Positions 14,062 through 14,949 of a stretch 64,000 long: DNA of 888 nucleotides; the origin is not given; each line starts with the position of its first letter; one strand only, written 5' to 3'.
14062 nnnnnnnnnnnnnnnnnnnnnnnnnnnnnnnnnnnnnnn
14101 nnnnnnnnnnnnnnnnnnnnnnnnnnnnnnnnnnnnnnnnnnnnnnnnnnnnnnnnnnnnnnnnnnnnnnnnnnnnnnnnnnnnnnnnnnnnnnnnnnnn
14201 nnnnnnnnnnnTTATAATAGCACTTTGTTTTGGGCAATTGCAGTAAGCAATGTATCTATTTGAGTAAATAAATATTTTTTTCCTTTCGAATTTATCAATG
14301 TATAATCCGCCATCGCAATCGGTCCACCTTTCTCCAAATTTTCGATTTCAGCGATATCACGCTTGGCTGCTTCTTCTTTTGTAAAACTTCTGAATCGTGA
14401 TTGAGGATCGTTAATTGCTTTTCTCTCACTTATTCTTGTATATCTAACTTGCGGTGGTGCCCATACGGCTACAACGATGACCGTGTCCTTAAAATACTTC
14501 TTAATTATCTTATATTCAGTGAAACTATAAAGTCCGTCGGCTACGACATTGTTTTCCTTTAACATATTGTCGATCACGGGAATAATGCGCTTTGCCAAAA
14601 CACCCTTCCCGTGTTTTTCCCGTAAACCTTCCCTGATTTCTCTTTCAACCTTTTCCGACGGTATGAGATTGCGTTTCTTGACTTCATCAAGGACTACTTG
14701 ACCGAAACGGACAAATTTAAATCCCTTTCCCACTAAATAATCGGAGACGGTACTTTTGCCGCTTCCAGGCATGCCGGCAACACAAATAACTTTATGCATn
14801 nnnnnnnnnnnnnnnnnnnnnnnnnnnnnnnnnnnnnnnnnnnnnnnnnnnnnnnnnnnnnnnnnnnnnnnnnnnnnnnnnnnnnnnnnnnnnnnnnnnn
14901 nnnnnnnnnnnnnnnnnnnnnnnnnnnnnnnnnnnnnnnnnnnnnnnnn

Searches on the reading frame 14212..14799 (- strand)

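Call 18: search_protein_families(library=ncbifam, proteins=[window:14212-14799:-], max_evalue=0.01)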
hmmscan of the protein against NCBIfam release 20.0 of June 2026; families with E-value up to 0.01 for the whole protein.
window:14212-14799:- (195 aa): 13 families
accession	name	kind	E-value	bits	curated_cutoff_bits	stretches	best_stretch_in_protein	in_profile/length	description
NF006226.0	PRK08356.1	equivalog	1.2e-09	38.2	189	1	4-186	7-191/195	hypothetical protein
TIGR02173.1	cyt_kin_arch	equivalog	7e-08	32.6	102.1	1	4-152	2-136/169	(d)CMP kinase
NF003122.0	PRK04040.1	equivalog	2.1e-06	27.4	155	1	2-50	2-53/189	adenylate kinase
NF041025.1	antiphage_deaminase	equivalog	0.00014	20.8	400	1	46-193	80-214/437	anti-phage dCTP deaminase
NF003012.0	PRK03839.1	equivalog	0.00023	21.2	152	1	4-127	2-101/180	putative kinase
TIGR00152.1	TIGR00152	equivalog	0.00083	19.2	65.55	0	4-31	1-29/188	dephospho-CoA kinase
TIGR04352.1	HprK_rel_A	equivalog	0.0024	17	200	0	3-32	109-138/280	HprK-related kinase A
TIGR00235.1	udk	equivalog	0.0028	17.3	220.3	1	3-102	7-100/207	uridine kinase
TIGR01351.1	adk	subfamily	0.0029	17.3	168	1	7-142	4-143/212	adenylate kinase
TIGR01193.1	bacteriocin_ABC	subfamily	0.0033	16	523.85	0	2-44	500-540/708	peptide cleavage/export ABC transporter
NF006744.0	PRK09270.1-3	equivalog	0.0051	16.3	281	0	4-23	25-44/213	nucleoside/nucleotide kinase family protein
TIGR01359.1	UMP_CMP_kin_fam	subfamily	0.0075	16.2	207.6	0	4-59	1-57/185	UMP-CMP kinase family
NF006746.0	PRK09270.1-5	subfamily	0.0077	15.2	250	0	4-23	23-42/210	nucleoside/nucleotide kinase family protein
